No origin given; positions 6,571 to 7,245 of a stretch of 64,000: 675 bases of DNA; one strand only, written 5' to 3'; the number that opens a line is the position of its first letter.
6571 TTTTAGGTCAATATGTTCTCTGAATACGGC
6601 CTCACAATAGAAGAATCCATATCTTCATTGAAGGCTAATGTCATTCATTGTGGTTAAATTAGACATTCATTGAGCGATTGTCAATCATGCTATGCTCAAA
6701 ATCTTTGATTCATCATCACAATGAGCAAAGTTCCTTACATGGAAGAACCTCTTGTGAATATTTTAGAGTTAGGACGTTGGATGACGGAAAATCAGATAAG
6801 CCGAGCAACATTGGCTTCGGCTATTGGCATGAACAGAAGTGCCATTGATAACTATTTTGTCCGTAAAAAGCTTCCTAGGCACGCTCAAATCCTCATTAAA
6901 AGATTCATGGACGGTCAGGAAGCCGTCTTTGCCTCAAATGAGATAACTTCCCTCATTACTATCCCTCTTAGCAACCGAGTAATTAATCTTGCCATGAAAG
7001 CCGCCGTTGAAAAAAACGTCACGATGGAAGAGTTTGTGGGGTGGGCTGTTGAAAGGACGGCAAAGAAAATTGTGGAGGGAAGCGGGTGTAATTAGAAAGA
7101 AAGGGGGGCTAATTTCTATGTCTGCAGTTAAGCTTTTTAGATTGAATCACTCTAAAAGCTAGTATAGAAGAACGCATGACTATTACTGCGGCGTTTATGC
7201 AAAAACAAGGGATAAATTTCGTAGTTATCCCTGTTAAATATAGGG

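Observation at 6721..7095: Multi-copy HTH+RHH regulator family: two full-length paralogs, a standalone RHH ORF and a GC-rich frameshifted HTH remnant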

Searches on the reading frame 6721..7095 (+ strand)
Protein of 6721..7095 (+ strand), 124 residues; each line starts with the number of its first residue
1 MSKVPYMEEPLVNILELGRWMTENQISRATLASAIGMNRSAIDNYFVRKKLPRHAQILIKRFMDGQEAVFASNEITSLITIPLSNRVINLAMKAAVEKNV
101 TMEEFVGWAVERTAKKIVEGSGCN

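Call 10: search_protein_families(library=pfam, proteins=[window:6721-7095:+], max_evalue=1)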
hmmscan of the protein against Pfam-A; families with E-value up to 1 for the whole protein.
window:6721-7095:+ (124 aa): 2 families
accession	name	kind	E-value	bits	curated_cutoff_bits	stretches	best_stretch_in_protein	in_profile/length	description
PF17762.8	HTH_ParB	-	0.012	16.2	22.6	1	19-60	14-55/102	ParB HTH domain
PF16978.11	CRIM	-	0.087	13.4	27.2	1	40-110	2-70/139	SAPK-interacting protein 1 (Sin1), middle CRIM domain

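Call 11: search_protein_families(library=phrogs, proteins=[window:6721-7095:+], max_evalue=0.1)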
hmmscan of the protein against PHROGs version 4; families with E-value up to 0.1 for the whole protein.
window:6721-7095:+ (124 aa): 4 families
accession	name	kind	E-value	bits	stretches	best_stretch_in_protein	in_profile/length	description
phrog_2967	-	transcription regulation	0.00059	20.4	1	17-57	15-55/225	transcriptional regulator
phrog_4161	-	unknown function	0.011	16.8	1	19-57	32-70/81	-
phrog_3037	-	transcription regulation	0.016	16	1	26-57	29-60/189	transcriptional repressor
phrog_2328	-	transcription regulation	0.082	13.7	0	21-55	24-58/128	transcriptional repressor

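Call 17: find_homologous_proteins(query=window:6721-7095:+, max_evalue=0.01)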
Query window:6721-7095:+ (124 aa): 46 proteins with E <= 0.01 among 51 candidates.
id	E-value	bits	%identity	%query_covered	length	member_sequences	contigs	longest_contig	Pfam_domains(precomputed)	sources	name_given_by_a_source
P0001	1.1e-70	253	97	100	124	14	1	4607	-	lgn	-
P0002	1.5e-68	246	94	100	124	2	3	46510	-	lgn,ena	-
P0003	6.0e-67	241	93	100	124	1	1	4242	-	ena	-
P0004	3.5e-65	235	90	100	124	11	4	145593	-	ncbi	-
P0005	1.1e-64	234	89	100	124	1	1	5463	-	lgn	-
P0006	2.1e-64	233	90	100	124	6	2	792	-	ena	-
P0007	5.9e-64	231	93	95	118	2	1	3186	-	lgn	-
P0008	7.5e-63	228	86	100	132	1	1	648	-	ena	-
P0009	3.2e-62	226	90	95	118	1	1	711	-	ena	-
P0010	3.4e-62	225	89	99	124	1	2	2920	-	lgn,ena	-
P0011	9.0e-57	208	86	94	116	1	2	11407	-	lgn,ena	-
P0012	2.4e-55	203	82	99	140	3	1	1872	-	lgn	-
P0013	3.3e-55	203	81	96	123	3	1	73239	-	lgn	-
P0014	2.9e-54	200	81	97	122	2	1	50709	-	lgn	-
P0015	3.6e-54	200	82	97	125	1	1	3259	-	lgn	-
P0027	5.0e-51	190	78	97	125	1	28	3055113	-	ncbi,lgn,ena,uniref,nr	ncbi:hypothetical protein [Akkermansia sp.]|uniref:hypothetical protein n=1 Tax=Akkermansia TaxID=23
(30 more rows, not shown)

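Call 18: find_encoding_contigs(protein=P0004, flank=10000, max_places=4)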
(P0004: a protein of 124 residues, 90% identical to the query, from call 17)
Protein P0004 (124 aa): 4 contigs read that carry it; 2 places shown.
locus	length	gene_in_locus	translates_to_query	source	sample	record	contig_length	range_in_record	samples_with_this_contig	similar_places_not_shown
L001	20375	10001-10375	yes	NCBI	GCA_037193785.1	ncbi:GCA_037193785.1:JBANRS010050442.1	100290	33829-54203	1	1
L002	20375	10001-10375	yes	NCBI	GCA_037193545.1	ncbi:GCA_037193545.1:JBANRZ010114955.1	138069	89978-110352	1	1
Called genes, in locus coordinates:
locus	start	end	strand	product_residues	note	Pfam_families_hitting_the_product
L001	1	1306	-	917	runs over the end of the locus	PF02384:N6_Mtase (weak), PF20473:MmeI_Mtase, PF07669:Eco57I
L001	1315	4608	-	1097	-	PF00176:SNF2-rel_dom (faint), PF00270:DEAD (faint), PF04851:ResIII, PF00271:Helicase_C, PF22590:Cas3-like_C_2 (faint)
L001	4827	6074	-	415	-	PF01757:Acyl_transf_3 (faint), PF04235:DUF418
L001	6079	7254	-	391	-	PF02670:DXP_reductoisom, PF08436:DXP_redisom_C, PF13288:DXPR_C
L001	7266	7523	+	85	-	-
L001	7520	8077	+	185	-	PF01467:CTP_transf_like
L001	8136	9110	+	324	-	PF12760:Zn_ribbon_IS1595, PF12762:DDE_Tnp_IS1595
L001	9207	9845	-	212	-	PF13505:OMP_b-brl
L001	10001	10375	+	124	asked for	-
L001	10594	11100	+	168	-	-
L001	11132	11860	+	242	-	-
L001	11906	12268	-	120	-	PF00472:RF-1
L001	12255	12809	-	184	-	-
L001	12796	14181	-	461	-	PF01704:UDPGP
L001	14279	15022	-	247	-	PF01209:Ubie_methyltran, PF05175:MTS, PF13489:Methyltransf_23, PF13847:Methyltransf_31, PF08241:Methyltransf_11, PF08242:Methyltransf_12, PF13649:Methyltransf_25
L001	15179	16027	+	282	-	-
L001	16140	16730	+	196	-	PF07719:TPR_2 (faint), PF13428:TPR_14 (faint), PF13174:TPR_6 (faint), PF13181:TPR_8 (faint)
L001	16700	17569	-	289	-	PF04991:LicD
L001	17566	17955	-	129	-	PF01467:CTP_transf_like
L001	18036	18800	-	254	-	PF12919:TcdA_TcdB (faint), PF04488:Gly_transf_sug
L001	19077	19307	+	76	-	-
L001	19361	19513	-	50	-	-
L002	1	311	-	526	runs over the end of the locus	PF13365:Trypsin_2, PF17820:PDZ_6 (faint), PF17815:PDZ_3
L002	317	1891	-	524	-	PF00089:Trypsin, PF13365:Trypsin_2, PF17815:PDZ_3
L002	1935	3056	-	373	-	-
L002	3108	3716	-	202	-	PF00694:Aconitase_C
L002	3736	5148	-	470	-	PF00330:Aconitase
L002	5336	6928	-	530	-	-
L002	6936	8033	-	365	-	-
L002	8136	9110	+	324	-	PF12760:Zn_ribbon_IS1595, PF12762:DDE_Tnp_IS1595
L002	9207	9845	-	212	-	PF13505:OMP_b-brl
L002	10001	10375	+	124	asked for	-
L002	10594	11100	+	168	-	-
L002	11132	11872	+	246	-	-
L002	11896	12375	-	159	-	-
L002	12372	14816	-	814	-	PF07494:Reg_prop (faint)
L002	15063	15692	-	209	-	PF21948:LplA-B_cat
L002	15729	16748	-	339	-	PF01520:Amidase_3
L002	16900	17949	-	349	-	PF00154:RecA_N, PF06745:ATPase (faint), PF08423:Rad51, PF27531:MT3502_N (weak), PF21096:RecA_C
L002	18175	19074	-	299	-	PF08478:POTRA_1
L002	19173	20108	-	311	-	PF01820:Dala_Dala_lig_N, PF02655:ATP-grasp_3 (weak), PF02786:CPSase_L_D2 (weak), PF07478:Dala_Dala_lig_C, PF13535:ATP-grasp_4 (weak)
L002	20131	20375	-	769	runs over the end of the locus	PF01225:Mur_ligase, PF08245:Mur_ligase_M, PF02875:Mur_ligase_C, PF01565:FAD_binding_4, PF02873:MurB_C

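Call 19: find_encoding_contigs(protein=P0027, flank=10000, max_places=4)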
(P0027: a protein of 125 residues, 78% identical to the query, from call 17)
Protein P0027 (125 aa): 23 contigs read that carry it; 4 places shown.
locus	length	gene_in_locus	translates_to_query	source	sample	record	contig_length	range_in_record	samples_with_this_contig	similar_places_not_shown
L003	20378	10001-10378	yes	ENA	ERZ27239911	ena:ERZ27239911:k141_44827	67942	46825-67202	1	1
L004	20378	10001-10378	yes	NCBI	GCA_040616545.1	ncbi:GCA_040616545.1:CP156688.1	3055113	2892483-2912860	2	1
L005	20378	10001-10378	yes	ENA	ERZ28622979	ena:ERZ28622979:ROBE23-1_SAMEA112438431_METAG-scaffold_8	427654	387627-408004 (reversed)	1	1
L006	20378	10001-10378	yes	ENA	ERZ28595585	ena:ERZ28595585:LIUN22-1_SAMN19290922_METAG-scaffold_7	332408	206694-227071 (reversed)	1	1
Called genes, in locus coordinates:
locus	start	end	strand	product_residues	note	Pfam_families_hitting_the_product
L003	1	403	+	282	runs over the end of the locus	PF00535:Glycos_transf_2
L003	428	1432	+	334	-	PF00535:Glycos_transf_2, PF10111:Glyco_tranf_2_2, PF13641:Glyco_tranf_2_3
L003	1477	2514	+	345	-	PF01757:Acyl_transf_3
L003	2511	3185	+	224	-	PF00535:Glycos_transf_2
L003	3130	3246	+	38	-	-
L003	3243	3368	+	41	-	-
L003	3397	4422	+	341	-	PF00535:Glycos_transf_2, PF10111:Glyco_tranf_2_2, PF13641:Glyco_tranf_2_3 (weak)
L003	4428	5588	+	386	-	PF04230:PS_pyruv_trans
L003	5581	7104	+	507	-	-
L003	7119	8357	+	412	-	PF00037:Fer4 (faint), PF12838:Fer4_7 (weak), PF04432:FrhB_FdhB_C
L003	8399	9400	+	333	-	PF01757:Acyl_transf_3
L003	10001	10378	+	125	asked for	-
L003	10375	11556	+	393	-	PF01757:Acyl_transf_3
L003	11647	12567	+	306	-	-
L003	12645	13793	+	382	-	PF01636:APH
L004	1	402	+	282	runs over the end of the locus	PF00535:Glycos_transf_2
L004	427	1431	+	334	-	PF00535:Glycos_transf_2, PF10111:Glyco_tranf_2_2, PF13641:Glyco_tranf_2_3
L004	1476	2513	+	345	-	PF01757:Acyl_transf_3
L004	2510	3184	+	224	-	PF00535:Glycos_transf_2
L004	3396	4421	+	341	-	PF00535:Glycos_transf_2, PF10111:Glyco_tranf_2_2, PF13641:Glyco_tranf_2_3 (weak)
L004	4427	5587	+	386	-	PF04230:PS_pyruv_trans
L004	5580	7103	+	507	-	-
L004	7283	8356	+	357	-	PF04432:FrhB_FdhB_C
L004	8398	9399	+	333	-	PF01757:Acyl_transf_3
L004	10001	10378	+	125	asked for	-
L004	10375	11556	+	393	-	PF01757:Acyl_transf_3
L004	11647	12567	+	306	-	-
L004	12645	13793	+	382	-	PF01636:APH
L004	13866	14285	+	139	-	PF05025:RbsD_FucU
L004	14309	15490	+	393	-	PF00155:Aminotran_1_2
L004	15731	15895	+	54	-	-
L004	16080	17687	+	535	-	PF00133:tRNA-synt_1, PF01406:tRNA-synt_1e (weak), PF01921:tRNA-synt_1f (faint), PF09334:tRNA-synt_1g, PF00133:tRNA-synt_1, PF19303:Anticodon_3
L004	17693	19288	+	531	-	PF02776:TPP_enzyme_N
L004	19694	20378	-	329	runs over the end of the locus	-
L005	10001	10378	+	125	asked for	-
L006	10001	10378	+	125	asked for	-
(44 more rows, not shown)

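Call 51: search_solved_structures(query=A1, max_evalue=10, show_alignments=3)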
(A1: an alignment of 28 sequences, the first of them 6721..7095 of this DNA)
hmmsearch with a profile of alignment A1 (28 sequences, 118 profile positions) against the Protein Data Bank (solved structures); distinct sequences matched with E-value up to 10: 8.
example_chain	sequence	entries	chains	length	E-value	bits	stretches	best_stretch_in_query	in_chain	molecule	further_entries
3bd1_A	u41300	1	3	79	0.00091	22.3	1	22-60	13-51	Cro protein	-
5w8y_A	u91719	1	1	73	0.002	21.3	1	22-61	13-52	protein XPH1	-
2auw_A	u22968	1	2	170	0.02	18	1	10-49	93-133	hypothetical protein NE0471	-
5n6r_A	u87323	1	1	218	0.95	12.6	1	14-62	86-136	Breakpoint cluster region protein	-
5n7e_B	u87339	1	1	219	0.95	12.6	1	14-62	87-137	Breakpoint cluster region protein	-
2pij_A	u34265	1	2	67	1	12.5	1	13-40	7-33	Prophage Pfl 6 Cro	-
5w8z_A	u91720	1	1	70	1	12.5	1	13-40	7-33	XPH2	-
6m3d_C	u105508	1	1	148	1.1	12.4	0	22-44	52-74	Segmentation polarity homeobox protein engrailed,Segmentation polarity homeobox protein en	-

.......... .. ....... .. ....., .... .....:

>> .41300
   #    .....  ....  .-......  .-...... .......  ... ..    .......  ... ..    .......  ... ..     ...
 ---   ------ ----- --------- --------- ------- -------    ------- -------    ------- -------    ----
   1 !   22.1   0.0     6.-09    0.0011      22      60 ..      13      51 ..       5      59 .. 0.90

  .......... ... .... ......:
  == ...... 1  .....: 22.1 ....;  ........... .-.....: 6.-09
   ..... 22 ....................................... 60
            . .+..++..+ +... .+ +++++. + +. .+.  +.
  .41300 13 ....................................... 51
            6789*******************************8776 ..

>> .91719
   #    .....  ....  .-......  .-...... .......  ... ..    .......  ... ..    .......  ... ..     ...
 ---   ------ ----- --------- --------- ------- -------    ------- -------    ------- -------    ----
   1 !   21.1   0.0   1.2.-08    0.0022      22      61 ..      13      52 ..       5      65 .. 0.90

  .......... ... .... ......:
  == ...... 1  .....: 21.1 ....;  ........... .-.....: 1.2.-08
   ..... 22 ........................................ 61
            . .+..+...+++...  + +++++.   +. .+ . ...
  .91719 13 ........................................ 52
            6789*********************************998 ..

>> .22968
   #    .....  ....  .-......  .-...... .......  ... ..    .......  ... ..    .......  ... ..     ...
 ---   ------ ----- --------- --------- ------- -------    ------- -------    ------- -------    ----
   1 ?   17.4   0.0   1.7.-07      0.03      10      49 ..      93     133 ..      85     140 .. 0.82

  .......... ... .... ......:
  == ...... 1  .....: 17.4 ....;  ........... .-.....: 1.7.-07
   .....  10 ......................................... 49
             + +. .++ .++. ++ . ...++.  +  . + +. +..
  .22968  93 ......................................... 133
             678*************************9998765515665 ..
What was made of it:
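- On Cro/CI (XRE-like) HTH DNA-binding domain: PDB profile hit to 3bd1 at E 9e-4 (call 51).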

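Call 59: predict_structure(alignment_id=A1)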
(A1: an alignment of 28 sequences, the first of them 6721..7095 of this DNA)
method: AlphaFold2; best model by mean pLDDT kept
length: 124 residues; sequences in the alignment: 28
mean_pLDDT: 84.3   pTM: 0.48
mean pLDDT of the five models: 84.3, 83.8, 83.8, 81.1, 80.5
residues with pLDDT >= 90: 77; 70-90: 24; 50-70: 20; < 50: 3
segments of 3 or more residues with pLDDT < 50: none
pLDDT, mean of each block of 10 residues (from residue 1): 61 91 92 92 93 92 74 63 92 95 91 88 50
secondary structure, 60 per line:
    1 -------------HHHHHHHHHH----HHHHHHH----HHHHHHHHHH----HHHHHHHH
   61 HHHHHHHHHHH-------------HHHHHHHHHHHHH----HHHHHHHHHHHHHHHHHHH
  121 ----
elements in order: H14-23 H28-34 H39-48 H53-71 H85-97 H102-120
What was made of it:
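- On Cro/CI (XRE-like) HTH DNA-binding domain: AlphaFold2 model with pLDDT 91-93 over residues 11-60 and four helices (call 59).
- On Ribbon-helix-helix (Arc/MetJ/CopG) superfamily: Only monomer prediction was available, and the strand appears as coil in that model (call 59).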

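Call 63: fold_search(model_id=the predicted structure, library=pdb)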
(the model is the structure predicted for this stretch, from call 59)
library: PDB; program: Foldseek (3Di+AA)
matches with E <= 10: 489; with E <= 0.001: 0
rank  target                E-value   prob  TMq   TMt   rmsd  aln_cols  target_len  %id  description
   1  2auw_A                3.5e-02  1.00  0.37  0.32   6.4        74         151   27  Crystal Structure of Putative DNA Binding Protein NE0471 from Nitrosomonas europaea ATCC 19718 (released 2005-10-11)
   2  2auw_B                4.1e-02  1.00  0.37  0.30   7.5        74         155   27  Crystal Structure of Putative DNA Binding Protein NE0471 from Nitrosomonas europaea ATCC 19718 (released 2005-10-11)
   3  2ox6_C                1.1e-01  0.87  0.33  0.26  13.7       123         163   14  Crystal structure of gene product SO3848 from Shewanella oneidensis MR-1 (released 2007-04-03)
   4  1b0n_A                1.2e-01  0.93  0.37  0.43  12.4       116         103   13  SINR PROTEIN/SINI PROTEIN COMPLEX (released 1999-01-13)
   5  8ezt_B                1.2e-01  0.99  0.37  0.61  12.2        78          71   12  Crystal structure of HipB(Lp) from Legionella pneumophila (released 2023-09-27)
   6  9pfn_A                1.2e-01  0.94  0.42  0.38  16.1       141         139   10  Structure of POU2F3 POU domains bound to coactivator OCA-T2 and DNA (2.8 angstrom resolution) (released 2025-10-01)
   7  2ox6_A                1.3e-01  0.84  0.33  0.26  13.6       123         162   15  Crystal structure of gene product SO3848 from Shewanella oneidensis MR-1 (released 2007-04-03)
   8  3ivp_A                1.4e-01  0.95  0.38  0.41  12.0       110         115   12  The structure of a possible transposon-related DNA-binding protein from Clostridium difficile 630. (released 2009-09-22)
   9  8ezt_A                1.4e-01  0.96  0.33  0.55  12.3        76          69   14  Crystal structure of HipB(Lp) from Legionella pneumophila (released 2023-09-27)
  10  3op9                  1.4e-01  0.85  0.34  0.38  12.8       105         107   10  Crystal structure of transcriptional regulator from Listeria innocua (released 2010-09-15)
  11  9pfn_E                1.7e-01  0.90  0.41  0.37  15.3       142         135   11  Structure of POU2F3 POU domains bound to coactivator OCA-T2 and DNA (2.8 angstrom resolution) (released 2025-10-01)
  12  8ezt_C                1.8e-01  0.99  0.38  0.64  12.0        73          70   11  Crystal structure of HipB(Lp) from Legionella pneumophila (released 2023-09-27)
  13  2ox6_D                1.9e-01  0.80  0.34  0.27  13.3       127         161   12  Crystal structure of gene product SO3848 from Shewanella oneidensis MR-1 (released 2007-04-03)
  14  8pi7_A                2.3e-01  0.94  0.43  0.33  13.4       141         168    8  DNA binding domain of HNF-1A bound to P2-HNF4A promoter DNA variant (P2 -169C>T) (released 2024-06-19)
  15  9pfo_E                2.4e-01  0.85  0.40  0.38  15.2       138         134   11  Structure of POU2F3 POU domains bound to coactivator OCA-T2 and DNA (2.1 angstrom resolution) (released 2025-10-01)
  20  3bd1_C                2.7e-01  0.99  0.36  0.66   7.0        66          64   26  Structure of the Cro protein from putative prophage element Xfaso 1 in Xylella fastidiosa strain Ann-1 (released 2008-03-25)
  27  3bd1_B                3.4e-01  0.99  0.35  0.65   2.8        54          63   28  Structure of the Cro protein from putative prophage element Xfaso 1 in Xylella fastidiosa strain Ann-1 (released 2008-03-25)
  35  3bd1_A                3.6e-01  0.99  0.35  0.63   2.8        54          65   28  Structure of the Cro protein from putative prophage element Xfaso 1 in Xylella fastidiosa strain Ann-1 (released 2008-03-25)
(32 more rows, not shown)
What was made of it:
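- On Cro/CI (XRE-like) HTH DNA-binding domain: Foldseek probability 0.99 to Cro, SinR, HigA and C.Kpn2I (call 63).
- Closest known: Cro/CI-type HTH repressors. Same: It is 28% identical to Xfaso-1 Cro, with profile E 9e-4 and Foldseek probability 0.99 (calls 51, 63).
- Checked: The N-domain is a Cro/XRE-type helix-turn-helix (HTH): PDB profile hit to Xfaso-1 Cro at E 9e-4 (call 51), and Foldseek probability 0.99 with rmsd 2-3 A over about 55 residues (calls 59, 63).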

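Call 84: find_related_loci(query=A1, collection=genome_contigs, flank=5000)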
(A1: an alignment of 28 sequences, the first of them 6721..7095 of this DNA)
Query A1 (124 aa) in genome_contigs; peptide patterns used: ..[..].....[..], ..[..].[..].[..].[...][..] (x = any residue, [..] = any of these).
70 stretches matched a pattern; 7 encode a relative of the query (tblastn E <= 1e-3); 6 distinct loci.
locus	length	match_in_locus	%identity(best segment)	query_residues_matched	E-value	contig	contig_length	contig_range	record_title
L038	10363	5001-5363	79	1-121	6e-64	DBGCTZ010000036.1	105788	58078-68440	MAG TPA_asm: Akkermansia sp. isolate MAG11749 contig36, whole genome shotgun sequence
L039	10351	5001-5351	81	1-117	3e-64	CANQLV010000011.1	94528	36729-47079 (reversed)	MAG: Akkermansia muciniphila isolate Lapin-015__bin23 genome assembly, contig: Lapin-015__NODE_161_length_94528_cov_12.1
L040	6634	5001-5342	59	5-118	2e-42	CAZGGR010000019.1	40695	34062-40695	MAG TPA_asm: uncultured Akkermansia sp. isolate binchicken_co370_327 genome assembly, contig: NODE_1162_length_40695_cov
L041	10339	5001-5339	55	6-118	8e-42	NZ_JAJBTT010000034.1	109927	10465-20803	MAG: Akkermansia sp. isolate U_126901 U_126901=NODE_12_length_109927_cov_41.319335, whole genome shotgun sequence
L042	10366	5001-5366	46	3-124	6e-34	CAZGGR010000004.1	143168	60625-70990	MAG TPA_asm: uncultured Akkermansia sp. isolate binchicken_co370_327 genome assembly, contig: NODE_141_length_143168_cov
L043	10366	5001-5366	43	3-124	1e-33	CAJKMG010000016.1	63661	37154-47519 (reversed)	MAG TPA_asm: uncultured Akkermansia sp. isolate ERR414247-bin.14 genome assembly, contig: NODE_251_length_63661_cov_10.8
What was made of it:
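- Host range: all six genome_contigs loci found in a collection of 185,579 species are Akkermansia (call 84).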

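Call 100: search_protein_representatives(alignment_id=A1)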
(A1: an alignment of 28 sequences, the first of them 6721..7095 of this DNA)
Query: 28 sequences, 118 profile positions. Proteins with E-value up to 0.001 (for the whole library): 46; up to 1e-10: 9; up to 1e-30: 3. The best 46 are listed.
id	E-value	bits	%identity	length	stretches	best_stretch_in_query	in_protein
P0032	2.5e-53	195.1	-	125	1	1-114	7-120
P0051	2.0e-52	192.2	-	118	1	1-116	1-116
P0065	2.9e-32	127.2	-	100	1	1-74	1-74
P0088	1.3e-30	121.9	-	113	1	1-107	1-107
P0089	8.9e-27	109.5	-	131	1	1-109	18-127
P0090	3.7e-24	101.0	-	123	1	2-110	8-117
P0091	3.8e-22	94.6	-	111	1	10-106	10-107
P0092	2.1e-18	82.5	-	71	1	1-48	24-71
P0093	2.3e-15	72.7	-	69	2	1-45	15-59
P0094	2.2e-10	56.6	-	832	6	49-103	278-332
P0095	4.2e-09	52.5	-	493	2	5-76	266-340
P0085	5.0e-09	52.2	-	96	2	65-109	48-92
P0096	5.1e-09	52.2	-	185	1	7-110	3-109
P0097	3.2e-08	49.6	-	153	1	6-115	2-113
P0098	8.3e-07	45.1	-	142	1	13-111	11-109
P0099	2.0e-06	43.9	-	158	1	12-111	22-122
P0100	5.0e-06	42.6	-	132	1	16-106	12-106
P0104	1.4e-05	41.1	-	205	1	12-110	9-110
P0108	5.1e-05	39.3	-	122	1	13-112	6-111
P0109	5.5e-05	39.2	-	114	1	11-109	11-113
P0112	6.9e-05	38.9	-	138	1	11-109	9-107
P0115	1.3e-04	38.0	-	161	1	11-108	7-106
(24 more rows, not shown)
